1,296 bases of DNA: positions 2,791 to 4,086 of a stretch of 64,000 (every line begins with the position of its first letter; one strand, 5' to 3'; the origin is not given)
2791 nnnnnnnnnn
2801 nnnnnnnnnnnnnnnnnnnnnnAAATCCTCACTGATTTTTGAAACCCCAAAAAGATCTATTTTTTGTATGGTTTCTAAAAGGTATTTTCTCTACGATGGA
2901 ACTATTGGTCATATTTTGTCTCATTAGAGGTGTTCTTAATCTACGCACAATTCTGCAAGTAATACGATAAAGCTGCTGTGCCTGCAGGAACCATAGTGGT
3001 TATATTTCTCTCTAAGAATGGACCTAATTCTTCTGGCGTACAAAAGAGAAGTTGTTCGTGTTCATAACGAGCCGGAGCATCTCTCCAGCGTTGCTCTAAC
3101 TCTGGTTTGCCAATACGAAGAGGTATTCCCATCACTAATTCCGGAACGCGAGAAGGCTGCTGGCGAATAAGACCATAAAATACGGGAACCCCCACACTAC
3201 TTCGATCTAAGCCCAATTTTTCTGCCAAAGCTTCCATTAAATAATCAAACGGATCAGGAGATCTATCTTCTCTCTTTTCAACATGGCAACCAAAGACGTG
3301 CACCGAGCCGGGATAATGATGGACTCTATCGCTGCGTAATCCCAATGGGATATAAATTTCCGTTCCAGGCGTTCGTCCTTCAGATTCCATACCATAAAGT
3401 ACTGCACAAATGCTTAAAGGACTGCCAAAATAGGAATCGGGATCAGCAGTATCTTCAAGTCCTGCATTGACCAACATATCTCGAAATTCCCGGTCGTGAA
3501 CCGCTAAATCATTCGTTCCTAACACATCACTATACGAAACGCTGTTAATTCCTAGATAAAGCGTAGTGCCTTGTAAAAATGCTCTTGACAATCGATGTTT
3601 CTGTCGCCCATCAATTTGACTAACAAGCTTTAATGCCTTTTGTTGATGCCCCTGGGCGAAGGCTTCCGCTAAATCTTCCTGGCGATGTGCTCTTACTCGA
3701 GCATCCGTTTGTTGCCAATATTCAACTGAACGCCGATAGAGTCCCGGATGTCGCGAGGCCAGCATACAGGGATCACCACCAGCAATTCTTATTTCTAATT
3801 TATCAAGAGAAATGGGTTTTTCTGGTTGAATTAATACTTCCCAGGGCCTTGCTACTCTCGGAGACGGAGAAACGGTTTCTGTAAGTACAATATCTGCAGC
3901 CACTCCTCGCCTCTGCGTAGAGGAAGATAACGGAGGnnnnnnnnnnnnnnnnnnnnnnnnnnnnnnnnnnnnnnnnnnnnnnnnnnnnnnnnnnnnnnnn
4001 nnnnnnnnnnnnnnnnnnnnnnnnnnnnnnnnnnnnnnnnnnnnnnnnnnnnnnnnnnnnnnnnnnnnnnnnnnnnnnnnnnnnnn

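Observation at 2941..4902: GDP-mannose 4,6-dehydratase fused to an unknown about 310-aa C-terminal domain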

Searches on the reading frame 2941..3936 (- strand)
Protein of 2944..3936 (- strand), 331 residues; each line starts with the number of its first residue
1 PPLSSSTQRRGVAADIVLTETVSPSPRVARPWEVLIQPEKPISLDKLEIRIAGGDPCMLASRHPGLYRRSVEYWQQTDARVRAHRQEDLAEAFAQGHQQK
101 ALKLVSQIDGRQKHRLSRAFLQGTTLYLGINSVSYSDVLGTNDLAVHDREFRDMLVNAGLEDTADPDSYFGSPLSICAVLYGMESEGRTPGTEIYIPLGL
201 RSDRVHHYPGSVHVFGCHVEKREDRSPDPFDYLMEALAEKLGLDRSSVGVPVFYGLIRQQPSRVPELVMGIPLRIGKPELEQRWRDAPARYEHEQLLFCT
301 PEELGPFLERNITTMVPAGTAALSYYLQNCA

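Call 3: search_protein_families(library=pfam, proteins=[window:2941-3900:-], max_evalue=1)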
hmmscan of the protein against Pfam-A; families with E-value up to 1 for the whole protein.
window:2941-3900:- (319 aa): 1 family
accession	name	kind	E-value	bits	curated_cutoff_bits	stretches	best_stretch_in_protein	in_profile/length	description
PF19986.4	DUF6422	-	0.2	12.3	25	1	138-164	28-53/94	Family of unknown function (DUF6422)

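Call 4: search_protein_families(library=ncbifam, proteins=[window:2941-3900:-], max_evalue=1)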
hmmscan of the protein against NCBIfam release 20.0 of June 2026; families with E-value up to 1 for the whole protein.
window:2941-3900:- (319 aa): 0 families

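Call 6: find_homologous_proteins(query=window:2944-3936:-, max_evalue=0.001)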
Query window:2944-3936:-: 2894 candidates shared short words with the query, none scored E <= 0.001.

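Call 15: predict_structure(protein=window:2944-3936:-)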
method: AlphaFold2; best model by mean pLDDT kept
length: 331 residues; sequences in the alignment: 1
mean_pLDDT: 33.2   pTM: 0.24
mean pLDDT of the five models: 33.2, 30.6, 28.5, 28.2, 26.6
residues with pLDDT >= 90: 0; 70-90: 0; 50-70: 8; < 50: 323
segments of 3 or more residues with pLDDT < 50: 1-229, 231-233, 247-331
pLDDT, mean of each block of 10 residues (from residue 1): 29 28 29 29 31 29 32 32 37 41 41 33 28 28 29 36 32 26 26 26 26 31 40 50 47 37 34 36 35 32 41 32 34 23
secondary structure, 60 per line:
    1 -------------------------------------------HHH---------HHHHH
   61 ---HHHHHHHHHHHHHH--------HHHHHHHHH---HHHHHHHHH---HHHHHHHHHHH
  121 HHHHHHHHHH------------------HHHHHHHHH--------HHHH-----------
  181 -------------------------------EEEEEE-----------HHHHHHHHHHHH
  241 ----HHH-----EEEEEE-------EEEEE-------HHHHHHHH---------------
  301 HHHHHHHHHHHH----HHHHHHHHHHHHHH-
elements in order: H56-60 H64-77 H86-94 H98-106 H110-130 H149-157 H166-169 E212-217 H229-240 E253-258 E266-270 H278-285 H301-312 H317-330

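Call 18: search_protein_representatives(protein=window:2944-3936:-)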
Query: 331 residues. Proteins with E-value up to 0.001 (for the whole library): 138; up to 1e-10: 29; up to 1e-30: 11. The best 138 are listed.
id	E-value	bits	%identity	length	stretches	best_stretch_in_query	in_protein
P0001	1.2e-71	257.8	41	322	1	31-329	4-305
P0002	3.1e-65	236.7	44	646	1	32-331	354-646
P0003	4.7e-57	209.8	39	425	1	28-327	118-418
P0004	3.9e-49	183.8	37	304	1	30-327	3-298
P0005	4.6e-47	177.0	36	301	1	30-324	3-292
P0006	4.9e-47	176.9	38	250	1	31-280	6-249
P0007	3.8e-46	174.0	44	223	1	112-328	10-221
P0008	1.5e-44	168.7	37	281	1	30-328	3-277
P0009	4.0e-40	154.2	33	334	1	30-326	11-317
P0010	3.1e-39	151.3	37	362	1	61-328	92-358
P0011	1.5e-34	135.9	37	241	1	31-260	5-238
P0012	1.1e-30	123.2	33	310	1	30-329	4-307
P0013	8.7e-30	120.2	41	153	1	30-177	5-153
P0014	1.4e-28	116.3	31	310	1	30-328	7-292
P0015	1.3e-27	113.1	29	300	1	30-329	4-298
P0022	7.8e-17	77.7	28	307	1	31-328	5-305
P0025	2.9e-13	65.9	32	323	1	69-308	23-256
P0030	1.2e-10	57.3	40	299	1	196-323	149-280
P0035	9.5e-10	54.4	34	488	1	123-324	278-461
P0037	4.5e-09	52.1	34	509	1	193-323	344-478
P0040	2.6e-08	49.7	36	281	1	195-318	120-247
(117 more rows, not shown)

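Call 19: search_protein_families(library=pfam, proteins=[P0001, P0002, P0003, P0009, P0010, P0025, P0030, P0035, P0037, P0040], max_evalue=0.01)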
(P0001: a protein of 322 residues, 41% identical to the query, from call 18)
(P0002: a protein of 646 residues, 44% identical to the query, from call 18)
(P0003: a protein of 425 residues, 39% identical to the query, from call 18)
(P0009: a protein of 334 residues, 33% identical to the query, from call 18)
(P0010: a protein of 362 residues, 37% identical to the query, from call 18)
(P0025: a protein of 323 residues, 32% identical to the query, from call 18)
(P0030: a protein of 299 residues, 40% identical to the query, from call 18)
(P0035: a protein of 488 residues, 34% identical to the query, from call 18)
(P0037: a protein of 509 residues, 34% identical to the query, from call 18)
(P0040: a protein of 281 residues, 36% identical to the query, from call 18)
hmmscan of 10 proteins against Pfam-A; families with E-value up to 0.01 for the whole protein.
P0001 (322 aa): 0 families

P0002 (646 aa): 3 families
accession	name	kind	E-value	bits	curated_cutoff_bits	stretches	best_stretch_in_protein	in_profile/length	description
PF16363.11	GDP_Man_Dehyd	-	6.6e-91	305.6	27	1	5-313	1-331/332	GDP-mannose 4,6 dehydratase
PF01370.27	Epimerase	-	4.2e-45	154.5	20.9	1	4-247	1-240/240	NAD dependent epimerase/dehydratase family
PF02719.21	Polysacc_synt_2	-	0.0026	17.4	20.2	1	5-109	2-112/293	Polysaccharide biosynthesis protein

P0003 (425 aa): 1 family
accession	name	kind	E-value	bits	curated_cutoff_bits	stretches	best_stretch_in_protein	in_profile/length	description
PF16363.11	GDP_Man_Dehyd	-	3e-15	56.9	27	1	1-80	236-332/332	GDP-mannose 4,6 dehydratase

P0009 (334 aa): 0 families

P0010 (362 aa): 0 families

P0025 (323 aa): 1 family
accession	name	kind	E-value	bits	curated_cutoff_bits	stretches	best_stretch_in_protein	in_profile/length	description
PF00293.34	NUDIX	-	0.00083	19.8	21.1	1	133-213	6-80/134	NUDIX domain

P0030 (299 aa): 0 families

P0035 (488 aa): 1 family
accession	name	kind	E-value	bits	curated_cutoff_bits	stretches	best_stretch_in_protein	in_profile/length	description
PF00293.34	NUDIX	-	0.00026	21.5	21.1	1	315-387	3-66/134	NUDIX domain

P0037 (509 aa): 0 families

P0040 (281 aa): 0 families

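Call 26: search_solved_structures(query=A2, max_evalue=10, show_alignments=2)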
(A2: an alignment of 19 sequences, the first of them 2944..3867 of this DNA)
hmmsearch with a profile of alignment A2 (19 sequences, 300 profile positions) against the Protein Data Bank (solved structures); distinct sequences matched with E-value up to 10: 7.
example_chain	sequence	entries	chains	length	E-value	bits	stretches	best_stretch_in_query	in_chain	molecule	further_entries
5lor_A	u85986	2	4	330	6.4e-23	84.5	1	85-296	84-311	Nucleoside diphosphate-linked moiety X motif 22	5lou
5lf9_A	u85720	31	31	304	1.4e-21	80.1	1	85-296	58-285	Nucleoside diphosphate-linked moiety X motif 22 | Uridine diphosphate glucose pyrophosphatase NUDT22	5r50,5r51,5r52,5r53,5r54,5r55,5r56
5x1x_A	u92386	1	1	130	0.084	15.2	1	151-226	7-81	Mutator mutT protein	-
4ehi_A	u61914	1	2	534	0.092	15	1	97-149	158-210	Bifunctional purine biosynthesis protein PurH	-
3n7z_A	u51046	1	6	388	0.16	14.2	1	6-68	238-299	Acetyltransferase, GNAT family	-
7n3t_C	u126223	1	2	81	0.36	13.1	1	201-245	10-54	Designed TrkA-binding miniprotein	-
5t5h_L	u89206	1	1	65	1.5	11.1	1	157-193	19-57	60S ribosomal protein L11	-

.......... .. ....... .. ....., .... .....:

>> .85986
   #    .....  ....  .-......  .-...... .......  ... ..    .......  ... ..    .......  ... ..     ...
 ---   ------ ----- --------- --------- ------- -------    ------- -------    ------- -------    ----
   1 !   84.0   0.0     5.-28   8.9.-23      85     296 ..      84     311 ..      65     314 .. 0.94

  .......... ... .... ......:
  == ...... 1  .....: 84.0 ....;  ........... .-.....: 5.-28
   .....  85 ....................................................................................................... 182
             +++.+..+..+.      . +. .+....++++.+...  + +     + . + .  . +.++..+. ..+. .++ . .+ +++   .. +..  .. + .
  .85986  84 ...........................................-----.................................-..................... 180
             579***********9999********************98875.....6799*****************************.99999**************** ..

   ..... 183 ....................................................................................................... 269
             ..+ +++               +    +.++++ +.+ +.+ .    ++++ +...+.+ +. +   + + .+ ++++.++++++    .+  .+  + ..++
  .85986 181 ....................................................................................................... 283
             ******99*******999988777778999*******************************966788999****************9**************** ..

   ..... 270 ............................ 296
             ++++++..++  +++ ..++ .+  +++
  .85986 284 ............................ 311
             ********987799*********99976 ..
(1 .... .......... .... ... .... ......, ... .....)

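Call 27: find_homologous_proteins(query=A2, max_evalue=0.001)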
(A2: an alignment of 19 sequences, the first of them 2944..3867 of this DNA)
Query A2 (19 sequences) (308 aa, profile of the alignment): 1 proteins with E <= 0.001 among 8000 candidates.
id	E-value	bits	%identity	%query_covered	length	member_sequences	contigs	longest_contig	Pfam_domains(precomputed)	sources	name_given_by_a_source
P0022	3.1e-93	330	26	96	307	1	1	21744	-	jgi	jgi:hypothetical protein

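Call 32: find_related_loci(query=window:2944-3867:-, collection=genome_contigs, flank=8000)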
Query window:2944-3867:- (308 aa) in genome_contigs; peptide patterns used: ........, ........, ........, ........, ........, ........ (x = any residue, [..] = any of these).
36 stretches matched a pattern, but none encodes a relative of the query by tblastn (E <= 1e-3).

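Call 34: find_encoding_contigs(protein=P0002, flank=8000, max_places=4)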
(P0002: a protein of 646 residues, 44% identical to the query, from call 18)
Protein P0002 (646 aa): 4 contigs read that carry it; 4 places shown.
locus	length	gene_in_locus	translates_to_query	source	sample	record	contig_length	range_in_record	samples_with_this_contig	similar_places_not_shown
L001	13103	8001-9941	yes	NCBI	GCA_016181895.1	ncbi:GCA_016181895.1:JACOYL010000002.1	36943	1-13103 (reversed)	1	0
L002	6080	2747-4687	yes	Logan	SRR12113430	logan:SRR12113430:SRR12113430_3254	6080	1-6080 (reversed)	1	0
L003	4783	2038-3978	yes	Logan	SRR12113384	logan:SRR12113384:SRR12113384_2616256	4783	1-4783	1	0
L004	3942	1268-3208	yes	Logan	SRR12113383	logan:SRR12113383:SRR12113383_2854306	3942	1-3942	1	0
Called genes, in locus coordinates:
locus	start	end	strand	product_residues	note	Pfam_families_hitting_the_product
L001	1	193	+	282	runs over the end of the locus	PF02661:Fic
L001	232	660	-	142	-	-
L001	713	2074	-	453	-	PF00270:DEAD, PF04851:ResIII, PF00271:Helicase_C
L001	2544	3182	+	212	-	PF00881:Nitroreductase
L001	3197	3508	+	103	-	PF01035:DNA_binding_1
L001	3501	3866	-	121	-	-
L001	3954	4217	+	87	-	-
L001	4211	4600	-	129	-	-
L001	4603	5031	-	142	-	-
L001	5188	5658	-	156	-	PF03703:bPH_2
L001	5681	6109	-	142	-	-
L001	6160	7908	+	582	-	PF00009:GTP_EFTU, PF01926:MMR_HSR1, PF03144:GTP_EFTU_D2 (faint), PF11987:IF-2, PF14578:GTP_EFTU_D4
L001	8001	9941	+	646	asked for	PF01370:Epimerase, PF16363:GDP_Man_Dehyd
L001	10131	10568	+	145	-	-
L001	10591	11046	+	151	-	PF01092:Ribosomal_S6e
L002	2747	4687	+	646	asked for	PF01370:Epimerase, PF16363:GDP_Man_Dehyd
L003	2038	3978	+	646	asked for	PF01370:Epimerase, PF16363:GDP_Man_Dehyd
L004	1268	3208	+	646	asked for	PF01370:Epimerase, PF16363:GDP_Man_Dehyd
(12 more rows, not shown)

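Call 35: find_encoding_contigs(protein=P0001, flank=8000, max_places=4)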
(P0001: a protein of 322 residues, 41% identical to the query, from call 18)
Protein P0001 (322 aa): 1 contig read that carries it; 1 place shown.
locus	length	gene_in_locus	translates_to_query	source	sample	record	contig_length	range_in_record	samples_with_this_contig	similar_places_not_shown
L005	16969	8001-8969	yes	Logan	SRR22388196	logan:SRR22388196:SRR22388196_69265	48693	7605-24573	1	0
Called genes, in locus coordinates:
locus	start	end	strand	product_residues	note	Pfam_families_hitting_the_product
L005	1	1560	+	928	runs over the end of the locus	PF02516:STT3, PF21436:STT3-PglB_core (weak)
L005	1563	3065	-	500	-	PF02350:Epimerase_2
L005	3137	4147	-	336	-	PF00534:Glycos_transf_1, PF13692:Glyco_trans_1_4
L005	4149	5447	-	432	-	PF02223:Thymidylate_kin (faint)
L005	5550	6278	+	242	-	PF00483:NTP_transferase, PF12804:NTP_transf_3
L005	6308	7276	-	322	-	PF00106:adh_short (weak), PF01073:3Beta_HSD, PF01370:Epimerase, PF02719:Polysacc_synt_2, PF04321:RmlD_sub_bind, PF05368:NmrA (weak), PF07993:NAD_binding_4, PF16363:GDP_Man_Dehyd, +2 more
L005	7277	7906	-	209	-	PF03559:Hexose_dehydrat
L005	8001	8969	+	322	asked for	-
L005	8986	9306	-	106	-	-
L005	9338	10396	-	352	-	PF13439:Glyco_transf_4, PF13579:Glyco_trans_4_4, PF20706:GT4-conflict (faint), PF00534:Glycos_transf_1, PF13692:Glyco_trans_1_4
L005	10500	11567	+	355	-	PF01370:Epimerase, PF04321:RmlD_sub_bind (weak), PF16363:GDP_Man_Dehyd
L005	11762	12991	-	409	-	PF00226:DnaJ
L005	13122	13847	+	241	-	PF00535:Glycos_transf_2, PF12804:NTP_transf_3, PF13641:Glyco_tranf_2_3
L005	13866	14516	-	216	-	PF00702:Hydrolase, PF12710:HAD (weak), PF13419:HAD_2, PF13242:Hydrolase_like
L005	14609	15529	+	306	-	PF00293:NUDIX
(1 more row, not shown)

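Call 36: find_encoding_contigs(protein=P0003, flank=8000, max_places=3)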
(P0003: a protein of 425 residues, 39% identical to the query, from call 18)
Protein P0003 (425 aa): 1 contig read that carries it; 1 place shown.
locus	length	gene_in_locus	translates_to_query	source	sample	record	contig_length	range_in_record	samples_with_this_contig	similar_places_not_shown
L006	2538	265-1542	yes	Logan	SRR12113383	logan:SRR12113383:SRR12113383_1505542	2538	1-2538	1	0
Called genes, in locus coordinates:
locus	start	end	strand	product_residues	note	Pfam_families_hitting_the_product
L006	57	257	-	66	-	-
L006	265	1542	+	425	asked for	PF16363:GDP_Man_Dehyd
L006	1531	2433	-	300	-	PF00781:DAGK_cat (weak)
